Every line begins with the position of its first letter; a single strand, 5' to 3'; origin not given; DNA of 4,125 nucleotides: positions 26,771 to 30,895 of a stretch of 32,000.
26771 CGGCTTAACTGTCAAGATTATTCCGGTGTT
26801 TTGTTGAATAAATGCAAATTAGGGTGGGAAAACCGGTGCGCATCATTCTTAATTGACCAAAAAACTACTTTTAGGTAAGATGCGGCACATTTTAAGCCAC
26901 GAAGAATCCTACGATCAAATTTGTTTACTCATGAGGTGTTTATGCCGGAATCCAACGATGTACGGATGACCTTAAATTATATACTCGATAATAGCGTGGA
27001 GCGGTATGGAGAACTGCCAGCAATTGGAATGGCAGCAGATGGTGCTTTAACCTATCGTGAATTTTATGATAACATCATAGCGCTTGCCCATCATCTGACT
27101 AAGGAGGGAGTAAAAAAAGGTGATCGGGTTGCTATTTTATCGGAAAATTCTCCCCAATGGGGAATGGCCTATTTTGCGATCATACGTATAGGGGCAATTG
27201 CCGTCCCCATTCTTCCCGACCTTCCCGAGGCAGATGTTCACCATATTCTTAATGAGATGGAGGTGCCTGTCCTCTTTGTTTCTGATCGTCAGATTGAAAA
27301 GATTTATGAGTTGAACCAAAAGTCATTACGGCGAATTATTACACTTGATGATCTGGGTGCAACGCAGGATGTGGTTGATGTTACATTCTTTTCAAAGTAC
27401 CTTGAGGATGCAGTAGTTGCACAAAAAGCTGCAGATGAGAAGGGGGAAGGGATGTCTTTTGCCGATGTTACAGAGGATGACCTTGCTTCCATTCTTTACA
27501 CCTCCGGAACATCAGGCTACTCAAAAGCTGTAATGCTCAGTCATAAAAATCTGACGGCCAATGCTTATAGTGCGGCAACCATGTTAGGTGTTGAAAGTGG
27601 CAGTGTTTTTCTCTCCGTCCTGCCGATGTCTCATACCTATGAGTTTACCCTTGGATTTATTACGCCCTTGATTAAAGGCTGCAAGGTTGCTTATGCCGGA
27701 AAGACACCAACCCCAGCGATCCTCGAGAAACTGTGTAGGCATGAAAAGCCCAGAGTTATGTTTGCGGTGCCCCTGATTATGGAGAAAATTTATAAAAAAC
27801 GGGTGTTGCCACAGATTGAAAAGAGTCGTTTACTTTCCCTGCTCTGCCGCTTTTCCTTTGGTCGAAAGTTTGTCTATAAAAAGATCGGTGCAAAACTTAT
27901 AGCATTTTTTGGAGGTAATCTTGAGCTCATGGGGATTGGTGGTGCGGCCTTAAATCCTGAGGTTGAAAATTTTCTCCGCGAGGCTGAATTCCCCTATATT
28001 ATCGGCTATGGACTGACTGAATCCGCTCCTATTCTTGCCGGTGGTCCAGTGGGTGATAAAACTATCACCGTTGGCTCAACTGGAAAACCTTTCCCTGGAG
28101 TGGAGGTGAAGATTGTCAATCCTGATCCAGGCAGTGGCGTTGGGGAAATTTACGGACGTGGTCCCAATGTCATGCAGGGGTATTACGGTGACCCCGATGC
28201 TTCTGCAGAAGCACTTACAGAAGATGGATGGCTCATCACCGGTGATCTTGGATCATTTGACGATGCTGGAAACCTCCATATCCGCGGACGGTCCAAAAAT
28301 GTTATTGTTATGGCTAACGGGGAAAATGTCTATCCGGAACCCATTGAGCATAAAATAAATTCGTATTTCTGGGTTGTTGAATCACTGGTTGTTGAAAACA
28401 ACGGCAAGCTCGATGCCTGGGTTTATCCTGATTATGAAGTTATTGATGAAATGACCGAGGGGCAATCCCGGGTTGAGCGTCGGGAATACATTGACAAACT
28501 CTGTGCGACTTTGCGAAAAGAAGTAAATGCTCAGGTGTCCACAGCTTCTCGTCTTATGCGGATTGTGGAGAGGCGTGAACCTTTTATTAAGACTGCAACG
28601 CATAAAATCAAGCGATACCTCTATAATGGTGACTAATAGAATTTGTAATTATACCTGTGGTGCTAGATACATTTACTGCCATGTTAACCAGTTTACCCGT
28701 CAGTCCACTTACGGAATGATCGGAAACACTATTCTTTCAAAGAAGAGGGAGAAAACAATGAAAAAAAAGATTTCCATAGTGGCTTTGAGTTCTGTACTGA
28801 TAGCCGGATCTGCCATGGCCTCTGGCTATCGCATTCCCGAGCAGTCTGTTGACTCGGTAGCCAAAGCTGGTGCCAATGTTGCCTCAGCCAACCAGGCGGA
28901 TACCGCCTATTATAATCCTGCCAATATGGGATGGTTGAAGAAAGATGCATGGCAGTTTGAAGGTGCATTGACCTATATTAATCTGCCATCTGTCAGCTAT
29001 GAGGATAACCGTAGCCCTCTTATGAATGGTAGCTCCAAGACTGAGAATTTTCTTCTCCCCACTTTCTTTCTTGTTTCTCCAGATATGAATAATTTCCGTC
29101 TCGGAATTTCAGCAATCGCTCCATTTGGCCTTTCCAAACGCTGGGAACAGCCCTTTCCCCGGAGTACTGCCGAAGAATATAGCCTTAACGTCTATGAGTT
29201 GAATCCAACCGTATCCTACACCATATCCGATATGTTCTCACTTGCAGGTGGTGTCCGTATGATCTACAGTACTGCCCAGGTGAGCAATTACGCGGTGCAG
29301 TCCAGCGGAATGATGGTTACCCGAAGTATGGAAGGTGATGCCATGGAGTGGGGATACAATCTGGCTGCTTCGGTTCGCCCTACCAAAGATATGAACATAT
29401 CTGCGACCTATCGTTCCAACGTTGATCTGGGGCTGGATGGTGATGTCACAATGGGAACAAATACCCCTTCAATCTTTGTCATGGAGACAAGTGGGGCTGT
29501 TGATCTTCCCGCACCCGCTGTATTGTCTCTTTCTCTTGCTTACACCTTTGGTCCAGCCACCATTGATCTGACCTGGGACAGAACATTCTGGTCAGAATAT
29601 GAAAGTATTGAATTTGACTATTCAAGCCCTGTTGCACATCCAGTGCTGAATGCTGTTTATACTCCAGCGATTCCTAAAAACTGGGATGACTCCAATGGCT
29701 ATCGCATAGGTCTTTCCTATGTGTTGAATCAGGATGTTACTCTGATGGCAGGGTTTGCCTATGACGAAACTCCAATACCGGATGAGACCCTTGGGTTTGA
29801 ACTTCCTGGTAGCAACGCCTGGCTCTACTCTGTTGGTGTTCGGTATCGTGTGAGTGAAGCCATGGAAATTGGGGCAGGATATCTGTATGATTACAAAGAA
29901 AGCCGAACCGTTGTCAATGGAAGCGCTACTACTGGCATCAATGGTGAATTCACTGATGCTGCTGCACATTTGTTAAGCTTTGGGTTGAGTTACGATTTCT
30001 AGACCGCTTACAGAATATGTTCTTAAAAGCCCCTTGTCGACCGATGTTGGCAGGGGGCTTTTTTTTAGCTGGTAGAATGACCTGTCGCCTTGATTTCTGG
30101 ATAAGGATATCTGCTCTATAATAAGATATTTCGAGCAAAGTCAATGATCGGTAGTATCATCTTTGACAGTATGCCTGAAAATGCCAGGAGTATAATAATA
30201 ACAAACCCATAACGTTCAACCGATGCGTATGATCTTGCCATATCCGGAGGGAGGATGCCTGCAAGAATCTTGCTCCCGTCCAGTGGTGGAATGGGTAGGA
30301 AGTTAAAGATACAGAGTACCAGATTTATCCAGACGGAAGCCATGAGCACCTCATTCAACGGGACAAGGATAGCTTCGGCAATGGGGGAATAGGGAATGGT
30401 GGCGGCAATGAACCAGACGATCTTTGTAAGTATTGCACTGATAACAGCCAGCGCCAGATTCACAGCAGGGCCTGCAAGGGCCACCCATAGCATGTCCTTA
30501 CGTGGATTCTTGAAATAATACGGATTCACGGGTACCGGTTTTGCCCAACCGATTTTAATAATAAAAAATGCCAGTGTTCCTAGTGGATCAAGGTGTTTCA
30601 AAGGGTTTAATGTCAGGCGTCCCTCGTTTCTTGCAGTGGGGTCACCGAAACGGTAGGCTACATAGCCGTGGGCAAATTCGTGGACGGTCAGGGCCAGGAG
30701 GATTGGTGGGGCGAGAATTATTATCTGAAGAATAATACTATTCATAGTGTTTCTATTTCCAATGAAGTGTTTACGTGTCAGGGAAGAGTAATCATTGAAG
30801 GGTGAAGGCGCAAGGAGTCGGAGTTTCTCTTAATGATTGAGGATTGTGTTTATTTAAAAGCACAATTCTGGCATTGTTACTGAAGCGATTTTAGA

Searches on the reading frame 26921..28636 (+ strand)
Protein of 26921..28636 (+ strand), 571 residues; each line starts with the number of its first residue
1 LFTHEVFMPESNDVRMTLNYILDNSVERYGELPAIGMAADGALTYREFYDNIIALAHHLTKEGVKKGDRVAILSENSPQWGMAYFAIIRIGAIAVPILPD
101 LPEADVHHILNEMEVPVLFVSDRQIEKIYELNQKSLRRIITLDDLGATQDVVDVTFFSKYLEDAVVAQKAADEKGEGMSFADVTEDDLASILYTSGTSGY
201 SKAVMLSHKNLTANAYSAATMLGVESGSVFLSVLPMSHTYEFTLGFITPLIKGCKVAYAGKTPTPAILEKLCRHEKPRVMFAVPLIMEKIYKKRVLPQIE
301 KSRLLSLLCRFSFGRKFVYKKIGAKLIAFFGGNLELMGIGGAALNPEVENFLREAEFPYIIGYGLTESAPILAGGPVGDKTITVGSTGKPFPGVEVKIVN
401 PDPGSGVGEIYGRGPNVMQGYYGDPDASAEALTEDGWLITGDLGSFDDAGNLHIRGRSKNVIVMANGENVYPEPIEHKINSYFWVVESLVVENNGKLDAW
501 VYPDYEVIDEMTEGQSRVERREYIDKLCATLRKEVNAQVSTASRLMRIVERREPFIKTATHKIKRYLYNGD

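Call 75: search_protein_families(library=pfam, proteins=[window:26921-28636:+], max_evalue=0.00001)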
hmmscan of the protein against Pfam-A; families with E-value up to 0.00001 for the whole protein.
window:26921-28636:+ (571 aa): 1 family
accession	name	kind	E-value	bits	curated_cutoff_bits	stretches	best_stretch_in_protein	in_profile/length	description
PF00501.34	AMP-binding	-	3.1e-84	283.4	29.9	1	23-422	2-384/384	AMP-binding enzyme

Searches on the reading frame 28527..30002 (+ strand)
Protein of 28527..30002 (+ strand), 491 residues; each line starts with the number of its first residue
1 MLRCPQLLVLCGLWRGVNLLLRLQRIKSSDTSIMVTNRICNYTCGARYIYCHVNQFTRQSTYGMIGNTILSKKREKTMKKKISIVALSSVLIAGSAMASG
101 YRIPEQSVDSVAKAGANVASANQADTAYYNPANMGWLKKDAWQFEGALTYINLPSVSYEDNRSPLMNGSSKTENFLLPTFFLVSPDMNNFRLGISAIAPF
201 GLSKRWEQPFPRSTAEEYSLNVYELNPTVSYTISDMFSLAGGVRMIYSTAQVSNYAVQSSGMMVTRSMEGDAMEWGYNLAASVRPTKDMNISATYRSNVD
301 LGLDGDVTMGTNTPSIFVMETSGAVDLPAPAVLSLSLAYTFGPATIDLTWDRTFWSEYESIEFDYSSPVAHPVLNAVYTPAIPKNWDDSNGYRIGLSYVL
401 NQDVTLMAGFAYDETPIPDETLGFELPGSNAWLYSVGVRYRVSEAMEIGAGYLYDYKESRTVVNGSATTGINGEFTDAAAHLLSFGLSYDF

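Call 75: search_protein_families(library=pfam, proteins=[window:28527-30002:+], max_evalue=0.00001)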
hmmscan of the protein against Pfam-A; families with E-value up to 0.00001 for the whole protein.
window:28527-30002:+ (491 aa): 3 families
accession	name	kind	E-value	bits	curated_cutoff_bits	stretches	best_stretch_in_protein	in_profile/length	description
PF03349.22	Toluene_X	-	3e-55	187.8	29.7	1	90-491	2-421/421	Outer membrane protein transport protein (OMPP1/FadL/TodX)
PF13505.12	OMP_b-brl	-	2.6e-07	31.4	28.7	0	390-491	87-175/175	Outer membrane protein beta-barrel domain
PF10677.15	DUF2490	-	2.1e-06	28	29.8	0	430-458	35-63/186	Protein of unknown function (DUF2490)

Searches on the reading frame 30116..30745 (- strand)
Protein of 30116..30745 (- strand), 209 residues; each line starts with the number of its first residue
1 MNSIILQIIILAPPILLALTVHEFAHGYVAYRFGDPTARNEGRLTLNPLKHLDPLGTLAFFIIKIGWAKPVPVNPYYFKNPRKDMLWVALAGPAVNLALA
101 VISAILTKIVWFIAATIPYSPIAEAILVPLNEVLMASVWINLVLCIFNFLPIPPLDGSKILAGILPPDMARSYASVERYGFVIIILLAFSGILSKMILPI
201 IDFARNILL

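Call 75: search_protein_families(library=pfam, proteins=[window:30116-30745:-], max_evalue=0.00001)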
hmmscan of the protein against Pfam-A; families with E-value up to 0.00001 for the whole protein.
window:30116-30745:- (209 aa): 1 family
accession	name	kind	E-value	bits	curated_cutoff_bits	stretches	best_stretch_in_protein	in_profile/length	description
PF02163.28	Peptidase_M50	-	8.2e-15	55.2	27.2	2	130-185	159-219/221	Peptidase family M50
